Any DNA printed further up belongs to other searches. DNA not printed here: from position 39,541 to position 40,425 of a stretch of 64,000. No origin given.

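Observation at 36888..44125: Five-gene translationally coupled envelope-glycan operon built around a mini-exosortase whose apparent substrate is the synthase itself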

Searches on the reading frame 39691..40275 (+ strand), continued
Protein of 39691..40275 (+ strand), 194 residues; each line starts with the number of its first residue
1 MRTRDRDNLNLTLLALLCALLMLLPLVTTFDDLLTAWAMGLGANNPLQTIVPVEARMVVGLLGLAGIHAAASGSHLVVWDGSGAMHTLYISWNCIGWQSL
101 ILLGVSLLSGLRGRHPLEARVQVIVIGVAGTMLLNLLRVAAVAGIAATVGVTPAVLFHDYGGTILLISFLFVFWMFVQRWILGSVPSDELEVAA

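Call 52: search_protein_families(library=ncbifam, proteins=[L053:2449-4704:+, L053:4704-6005:+, L053:5992-7284:+, L053:7265-7855:+, P0407], max_evalue=0.01)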
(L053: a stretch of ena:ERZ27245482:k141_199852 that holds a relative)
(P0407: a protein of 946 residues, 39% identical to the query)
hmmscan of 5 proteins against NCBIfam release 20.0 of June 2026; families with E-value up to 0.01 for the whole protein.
L053:2449-4704:+ (752 aa): 19 families
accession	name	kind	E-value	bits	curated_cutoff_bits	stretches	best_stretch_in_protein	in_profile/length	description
TIGR03937.1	PgaC_IcaA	equivalog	6.4e-29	101.1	422.3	2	250-401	165-316/407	poly-beta-1,6-N-acetyl-D-glucosamine synthase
TIGR03030.1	CelA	equivalog_domain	4.4e-19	68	699.1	2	286-390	308-412/714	UDP-forming cellulose synthase catalytic subunit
NF053846.1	glyco_with_XrtP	equivalog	1.8e-13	50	520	1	300-408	245-349/440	XrtP-associated glycosyltransferase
NF008558.0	PRK11498.1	equivalog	5.5e-11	41.1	992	2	77-189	272-377/872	UDP-forming cellulose synthase catalytic subunit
TIGR04242.1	nodulat_NodC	equivalog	2.6e-10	39.8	550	1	226-355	148-285/395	chitooligosaccharide synthase NodC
NF047683.1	TeichurnBiosyTuaG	equivalog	2.2e-08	34.1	400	1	76-186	4-108/252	teichuronic acid biosynthesis protein TuaG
NF007453.0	PRK10018.1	equivalog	1.8e-07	31.1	382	1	77-173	5-95/280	colanic acid biosynthesis glycosyltransferase WcaA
TIGR04017.1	WcaA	equivalog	2.1e-07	30.8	495.75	1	77-172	4-93/279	colanic acid biosynthesis glycosyltransferase WcaA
NF041875.1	EPS_EpsD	equivalog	1e-06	28.4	370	1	81-186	2-101/325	exopolysaccharide biosynthesis glycosyltransferase EpsD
TIGR03965.1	mycofact_glyco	equivalog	2.5e-06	26.6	280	1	72-187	70-177/467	mycofactocin biosynthesis glycosyltransferase MftF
NF041865.1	EpsU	equivalog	1.1e-05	24.6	700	1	240-369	149-281/394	exopolysaccharide biosynthesis GT2 family glycosyltransferase EpsU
NF050050.1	ProtGlycPglI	equivalog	1.7e-05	24.3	500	1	78-156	2-81/306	GalNAc(5)-diNAcBac-PP-undecaprenol beta-1,3-glucosyltransferase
NF047588.1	GlcsyltransPgfSStrep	equivalog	5.2e-05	22.6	500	1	80-191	3-112/308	glycosyltransferase PgfS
NF007986.1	PRK10714.1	equivalog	0.00037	19.6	529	1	80-182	8-109/316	undecaprenyl-phosphate 4-deoxy-4-formamido-L-arabinose transferase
NF053739.1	GlytfEpsEBac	equivalog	0.00045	19.3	450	1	78-145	1-66/265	glycosyltransferase EpsE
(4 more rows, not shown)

L053:4704-6005:+ (434 aa): 5 families
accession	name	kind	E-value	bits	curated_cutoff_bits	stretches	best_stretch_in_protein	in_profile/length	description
TIGR04178.1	exo_archaeo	signature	1e-07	32.1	23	1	91-176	4-91/97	exosortase/archaeosortase family protein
NF033464.1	cyanoexo_CrtC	exception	0.00017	21.3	225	1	13-144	118-238/278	cyanoexosortase C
TIGR04152.1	exosort_VPLPA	exception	0.0011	18.2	400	1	87-256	147-323/486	VPLPA-CTERM-specific exosortase XrtD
TIGR04293.1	archaeo_artF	exception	0.0014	18.7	150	1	61-160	45-138/166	archaeosortase family protein ArtF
TIGR03762.1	archaeo_artC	exception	0.0025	17.7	100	1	60-159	153-253/274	archaeosortase C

L053:5992-7284:+ (431 aa): 1 family
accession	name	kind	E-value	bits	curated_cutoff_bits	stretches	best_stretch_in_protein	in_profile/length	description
TIGR04178.1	exo_archaeo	signature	1.9e-06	28.1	23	1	90-175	3-90/97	exosortase/archaeosortase family protein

L053:7265-7855:+ (197 aa): 9 families
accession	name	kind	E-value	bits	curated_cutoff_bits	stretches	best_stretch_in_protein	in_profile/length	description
TIGR04178.1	exo_archaeo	signature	2.1e-11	43.9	23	1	84-172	1-91/97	exosortase/archaeosortase family protein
NF046081.1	exosort_XrtX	exception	1.8e-08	34.5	170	1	40-173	28-158/168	exosortase X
NF035943.2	exosort_XrtV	exception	1.3e-06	27.9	313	1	45-179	135-267/270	exosortase V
TIGR03762.1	archaeo_artC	exception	1.6e-06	28.2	100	1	38-170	134-269/274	archaeosortase C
TIGR04124.1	archaeo_artE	exception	7.9e-06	26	95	1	52-178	33-151/153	archaeosortase family protein ArtE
TIGR04177.1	exosort_XrtH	exception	6.9e-05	22.9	86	1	51-172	34-151/158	exosortase H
TIGR03110.1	exosort_Gpos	exception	0.00012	22.1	102.75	1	42-172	44-174/187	exosortase family protein XrtG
NF046083.1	exosort_XrtY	exception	0.00013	21.9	160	1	48-165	49-160/168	exosortase Y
TIGR04293.1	archaeo_artF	exception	0.00025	21.1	150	1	56-162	43-144/166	archaeosortase family protein ArtF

P0407 (946 aa): 26 families (the best 25 are shown)
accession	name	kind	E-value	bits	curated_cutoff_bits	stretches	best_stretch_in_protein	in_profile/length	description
TIGR03937.1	PgaC_IcaA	equivalog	1.5e-26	93.3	422.3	2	79-208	35-157/407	poly-beta-1,6-N-acetyl-D-glucosamine synthase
TIGR03030.1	CelA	equivalog_domain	8.7e-20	70.3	699.1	2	80-204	122-256/714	UDP-forming cellulose synthase catalytic subunit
NF053846.1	glyco_with_XrtP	equivalog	5.3e-13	48.4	520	1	113-385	64-342/440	XrtP-associated glycosyltransferase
NF008558.0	PRK11498.1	equivalog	4.2e-10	38.2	992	2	85-204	269-380/872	UDP-forming cellulose synthase catalytic subunit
TIGR04178.1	exo_archaeo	signature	3.8e-09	36.7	23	1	850-938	3-92/97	exosortase/archaeosortase family protein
TIGR04242.1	nodulat_NodC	equivalog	4.8e-09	35.7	550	1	79-339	38-283/395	chitooligosaccharide synthase NodC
NF041865.1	EpsU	equivalog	1.3e-07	31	700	1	95-355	45-280/394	exopolysaccharide biosynthesis GT2 family glycosyltransferase EpsU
NF041875.1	EPS_EpsD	equivalog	1.7e-06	27.7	370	1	91-204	1-107/325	exopolysaccharide biosynthesis glycosyltransferase EpsD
NF047683.1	TeichurnBiosyTuaG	equivalog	1.3e-05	24.9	400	1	88-205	5-115/252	teichuronic acid biosynthesis protein TuaG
NF047588.1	GlcsyltransPgfSStrep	equivalog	2.1e-05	23.9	500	1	91-203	3-112/308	glycosyltransferase PgfS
TIGR03111.1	glyc2_xrt_Gpos1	hypoth_equivalog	3.9e-05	22.6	363.95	1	81-354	41-299/439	TIGR03111 family XrtG-associated glycosyltransferase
TIGR03965.1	mycofact_glyco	equivalog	0.0001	21.3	280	0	87-203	72-181/467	mycofactocin biosynthesis glycosyltransferase MftF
NF007482.0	PRK10073.1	equivalog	0.00017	20.7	423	1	86-199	3-108/334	glycosyltransferase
NF046081.1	exosort_XrtX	exception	0.0002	21.3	170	1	847-944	72-165/168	exosortase X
NF045692.1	OglycostaseCruG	equivalog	0.00027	20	600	1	85-201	37-152/386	2'-O-glycosyltransferase CruG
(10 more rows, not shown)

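Call 65: predict_structure(alignment_id=A3)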
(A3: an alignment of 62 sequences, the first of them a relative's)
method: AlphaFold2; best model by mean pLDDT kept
length: 338 residues; sequences in the alignment: 62
mean_pLDDT: 74.9   pTM: 0.61
mean pLDDT of the five models: 74.9, 73.4, 71.3, 71.0, 70.8
residues with pLDDT >= 90: 144; 70-90: 73; 50-70: 53; < 50: 68
segments of 3 or more residues with pLDDT < 50: 1-21, 59-67, 69-77, 99-123, 147-149
pLDDT, mean of each block of 10 residues (from residue 1): 36 39 64 76 70 62 45 48 66 49 37 40 55 72 51 71 82 86 93 94 97 96 88 90 93 95 97 97 97 93 91 94 94 88
secondary structure, 60 per line:
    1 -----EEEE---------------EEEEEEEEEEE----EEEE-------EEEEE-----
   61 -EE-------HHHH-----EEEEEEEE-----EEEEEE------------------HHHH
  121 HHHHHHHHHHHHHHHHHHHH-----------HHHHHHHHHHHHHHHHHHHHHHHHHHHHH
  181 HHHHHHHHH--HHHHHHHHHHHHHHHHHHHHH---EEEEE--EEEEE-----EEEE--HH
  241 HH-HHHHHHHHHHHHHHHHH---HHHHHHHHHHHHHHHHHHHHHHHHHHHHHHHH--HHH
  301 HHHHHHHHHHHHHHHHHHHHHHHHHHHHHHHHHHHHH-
elements in order: E6-9 E25-35 E40-43 E51-55 H71-74 E80-87 E93-98 H117-140 H152-189 H192-212 E216-220 E223-227 E233-236 H239-242 H244-260 H264-295 H298-337

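Call 67: search_solved_structures(query=window:39691-40272:+, max_evalue=1)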
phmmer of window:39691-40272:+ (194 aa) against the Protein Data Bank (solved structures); distinct sequences matched with E-value up to 1: 1.
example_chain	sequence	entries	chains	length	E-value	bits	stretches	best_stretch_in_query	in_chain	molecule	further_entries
4woy_A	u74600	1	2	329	0.086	15.9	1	15-57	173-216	Mitochondrial dynamics protein MID49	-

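Call 68: fold_search(model_id=the predicted structure, library=pdb)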
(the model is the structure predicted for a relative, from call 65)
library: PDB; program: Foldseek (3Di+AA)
matches with E <= 10: 310; with E <= 0.001: 0
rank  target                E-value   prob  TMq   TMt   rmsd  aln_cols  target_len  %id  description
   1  5x9h_B                3.4e-01  0.14  0.14  0.12  19.0       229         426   14  Crystal structure of the Mg2+ channel MgtE in complex with ATP (released 2017-08-16)
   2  7ok6_AAA              3.6e-01  0.15  0.10  0.17  12.3        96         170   11  Crystal structure of UNC119B in complex with LCK peptide (released 2021-06-09)
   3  7zub_C                3.8e-01  0.08  0.10  0.11  19.8       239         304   11  Cryo-EM structure of the indirubin-bound Hsp90-XAP2-AHR complex (released 2022-11-23)
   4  4it4_B                4.7e-01  0.15  0.10  0.14  14.1        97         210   12  Crystal structure of residues 1-211 of CG17282 (released 2013-08-14)
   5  8rjc_5                5.3e-01  0.08  0.10  0.17  19.9       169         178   12  Structure of the rabbit 80S ribosome stalled on a 2-TMD rhodopsin intermediate in complex with Sec61-TRAP, open confor (released 2024-01-24)
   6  4qt3                  5.9e-01  0.08  0.10  0.18  13.5       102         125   10  Crystal structure resolution of Plasmodium falciparum FK506 binding domain (FKBP35) in complex with Rapamycin at 1.4A re (released 2015-06-10)
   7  9itj_T                6.5e-01  0.10  0.16  0.21  16.1       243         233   15  Chloroflexus aurantiacus ATP synthase, state 1 (released 2025-03-19)
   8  8hqs_B                6.5e-01  0.06  0.11  0.10  23.9       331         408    9  Cryo-EM structure of 8-subunit Smc5/6 head region (released 2024-06-19)
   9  7c7q_B                6.9e-01  0.09  0.18  0.11  23.6       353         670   11  Cryo-EM structure of the baclofen/BHFF-bound human GABA(B) receptor in active state (released 2020-07-01)
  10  4it4_D                6.9e-01  0.07  0.08  0.12  14.8        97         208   13  Crystal structure of residues 1-211 of CG17282 (released 2013-08-14)
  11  7umo_E                8.1e-01  0.18  0.12  0.21  13.1        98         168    8  Structure of Unc119-inhibitor complex. (released 2023-07-26)
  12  5fr0                  8.1e-01  0.15  0.11  0.07  14.7       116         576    6  The details of glycolipid glycan hydrolysis by the structural analysis of a family 123 glycoside hydrolase from Clostrid (released 2016-03-30)
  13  7umo_A                8.6e-01  0.13  0.11  0.19  13.2        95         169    7  Structure of Unc119-inhibitor complex. (released 2023-07-26)
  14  7f2j_A                9.0e-01  0.09  0.10  0.20  10.8       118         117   14  Crystal structure of AtFKBP53 FKBD in complex with rapamycin (released 2022-03-09)
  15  6h6a_G                1.0e+00  0.12  0.11  0.20  14.1        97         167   11  Crystal structure of UNC119 in complex with LCK peptide (released 2018-09-26)
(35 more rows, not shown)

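Call 71: search_protein_families(library=pfam, proteins=[L033:3788-4786:+, L033:4786-5451:+, L033:5451-6197:+, L033:6197-6688:+, L033:6688-7356:+, L033:10571-11179:+, L033:11795-12301:+, L033:12356-13477:+], max_evalue=0.0001)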
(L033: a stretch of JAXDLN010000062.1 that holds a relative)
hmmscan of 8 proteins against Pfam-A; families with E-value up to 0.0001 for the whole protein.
L033:3788-4786:+ (333 aa): 1 family
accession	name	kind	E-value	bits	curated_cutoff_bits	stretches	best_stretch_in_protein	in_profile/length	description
PF01933.23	CofD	-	3.7e-44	151.5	30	1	23-264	1-240/290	2-phospho-L-lactate transferase CofD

L033:4786-5451:+ (222 aa): 1 family
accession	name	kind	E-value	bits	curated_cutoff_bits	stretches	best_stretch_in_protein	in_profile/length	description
PF01983.22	CofC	-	9.6e-22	77.7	22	1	4-210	2-200/217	Guanylyl transferase CofC like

L033:5451-6197:+ (249 aa): 1 family
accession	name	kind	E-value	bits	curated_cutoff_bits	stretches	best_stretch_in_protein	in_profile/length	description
PF01996.21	F420_ligase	-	3.1e-71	239.8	25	1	12-227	4-218/218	F420-0:Gamma-glutamyl ligase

L033:6197-6688:+ (164 aa): 1 family
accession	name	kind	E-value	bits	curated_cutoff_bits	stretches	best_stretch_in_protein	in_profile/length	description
PF12850.12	Metallophos_2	-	1.5e-22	80.7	27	1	1-140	1-151/154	Calcineurin-like phosphoesterase superfamily domain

L033:6688-7356:+ (223 aa): 2 families
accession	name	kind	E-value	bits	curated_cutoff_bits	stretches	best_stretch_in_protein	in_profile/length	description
PF02391.22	MoaE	-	8.9e-41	139.1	23.4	1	92-202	2-113/114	MoaE protein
PF02597.26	ThiS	-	1e-16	61.7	22.5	1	5-80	1-76/76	ThiS family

L033:10571-11179:+ (203 aa): 1 family
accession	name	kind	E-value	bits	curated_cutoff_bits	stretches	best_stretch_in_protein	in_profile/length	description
PF20469.4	OLD-like_TOPRIM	-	4.7e-11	43.5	23.2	1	22-68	4-51/67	Overcoming lysogenization defect protein-like, TOPRIM domain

L033:11795-12301:+ (169 aa): 1 family
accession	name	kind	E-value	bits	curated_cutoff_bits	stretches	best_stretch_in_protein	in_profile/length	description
PF08818.16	DUF1801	-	1.2e-07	32.5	27.2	1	61-164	2-84/85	Domain of unknown function (DU1801)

L033:12356-13477:+ (374 aa): 1 family
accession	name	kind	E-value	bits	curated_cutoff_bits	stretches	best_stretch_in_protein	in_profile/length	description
PF06224.18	AlkZ-like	-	1.5e-45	156.7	25.9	1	25-340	3-312/329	DNA glycosylase AlkZ-like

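Call 76: find_encoding_contigs(protein=P0370, flank=5000, max_places=1)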
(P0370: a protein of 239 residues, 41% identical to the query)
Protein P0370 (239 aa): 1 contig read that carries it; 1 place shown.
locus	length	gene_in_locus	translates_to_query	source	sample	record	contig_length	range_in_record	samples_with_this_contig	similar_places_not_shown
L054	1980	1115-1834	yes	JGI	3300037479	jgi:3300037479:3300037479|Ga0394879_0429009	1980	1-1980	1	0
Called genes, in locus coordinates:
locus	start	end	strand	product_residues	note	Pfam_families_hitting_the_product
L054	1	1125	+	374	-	?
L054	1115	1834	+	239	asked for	PF09721:Exosortase_EpsH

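Call 77: find_encoding_contigs(protein=P0376, flank=5000, max_places=1)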
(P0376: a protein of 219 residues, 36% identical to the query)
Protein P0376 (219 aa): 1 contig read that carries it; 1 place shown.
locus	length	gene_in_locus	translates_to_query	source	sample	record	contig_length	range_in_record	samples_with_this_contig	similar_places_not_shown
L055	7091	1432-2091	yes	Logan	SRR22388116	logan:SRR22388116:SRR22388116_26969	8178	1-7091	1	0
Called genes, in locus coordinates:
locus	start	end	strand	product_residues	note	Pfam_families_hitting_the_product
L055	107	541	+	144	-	-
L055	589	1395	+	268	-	-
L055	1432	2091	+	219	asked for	PF09721:Exosortase_EpsH (weak)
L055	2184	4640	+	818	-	PF13506:Glyco_transf_21 (faint), PF13641:Glyco_tranf_2_3, PF00535:Glycos_transf_2, PF13632:Glyco_trans_2_3, PF13641:Glyco_tranf_2_3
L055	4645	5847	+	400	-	PF13439:Glyco_transf_4, PF13579:Glyco_trans_4_4, PF20706:GT4-conflict, PF00534:Glycos_transf_1, PF13692:Glyco_trans_1_4, PF13524:Glyco_trans_1_2 (weak)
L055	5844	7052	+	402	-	PF13439:Glyco_transf_4, PF00534:Glycos_transf_1, PF13692:Glyco_trans_1_4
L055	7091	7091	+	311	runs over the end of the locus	PF01656:CbiA, PF09140:MipZ, PF10609:ParA, PF13614:AAA_31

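Call 78: find_encoding_contigs(protein=P0406, flank=5000, max_places=1)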
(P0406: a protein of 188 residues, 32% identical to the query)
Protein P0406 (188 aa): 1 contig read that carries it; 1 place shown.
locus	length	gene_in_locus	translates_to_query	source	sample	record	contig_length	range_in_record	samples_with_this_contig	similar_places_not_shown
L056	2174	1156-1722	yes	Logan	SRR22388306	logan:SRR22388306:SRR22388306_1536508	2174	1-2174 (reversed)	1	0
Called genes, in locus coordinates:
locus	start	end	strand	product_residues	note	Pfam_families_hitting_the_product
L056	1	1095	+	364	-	?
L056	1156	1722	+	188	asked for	-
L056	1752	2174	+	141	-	?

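Call 79: find_encoding_contigs(protein=P0444, flank=5000, max_places=1)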
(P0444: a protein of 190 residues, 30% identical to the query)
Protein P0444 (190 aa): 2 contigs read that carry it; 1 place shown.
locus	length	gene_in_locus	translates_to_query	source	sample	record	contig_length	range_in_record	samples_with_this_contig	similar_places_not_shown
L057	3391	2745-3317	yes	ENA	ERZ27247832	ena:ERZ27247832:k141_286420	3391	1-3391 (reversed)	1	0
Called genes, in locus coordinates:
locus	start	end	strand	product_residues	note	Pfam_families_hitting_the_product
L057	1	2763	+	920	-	?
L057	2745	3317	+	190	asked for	-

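Call 81: search_protein_families(library=pfam, proteins=[L057:1-2760:+, L054:1-1122:+, L056:1-1092:+, L055:2184-4637:+, L045:12923-15529:-], max_evalue=0.001)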
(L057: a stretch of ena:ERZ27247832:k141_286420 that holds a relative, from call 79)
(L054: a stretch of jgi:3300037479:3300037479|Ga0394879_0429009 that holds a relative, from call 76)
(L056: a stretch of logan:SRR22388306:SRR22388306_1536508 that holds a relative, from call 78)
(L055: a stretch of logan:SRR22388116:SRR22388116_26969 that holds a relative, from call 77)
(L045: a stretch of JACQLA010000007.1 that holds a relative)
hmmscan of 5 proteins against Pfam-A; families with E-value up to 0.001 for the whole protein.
L057:1-2760:+ (920 aa): 0 families

L054:1-1122:+ (374 aa): 0 families

L056:1-1092:+ (364 aa): 0 families

L055:2184-4637:+ (818 aa): 4 families
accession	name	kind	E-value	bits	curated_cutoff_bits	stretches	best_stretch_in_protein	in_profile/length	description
PF13641.12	Glyco_tranf_2_3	-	1.4e-25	91.1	27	2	323-443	109-230/230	Glycosyltransferase like family 2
PF00535.33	Glycos_transf_2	-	3e-23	83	23.3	1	131-238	1-107/168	Glycosyl transferase family 2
PF13632.12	Glyco_trans_2_3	-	2.6e-19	70.2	27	1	317-490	15-196/198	Glycosyl transferase family group 2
PF13704.12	Glyco_tranf_2_4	-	1.7e-05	25.7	27.5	1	138-219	2-81/98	Glycosyl transferase family 2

L045:12923-15529:- (868 aa): 0 families
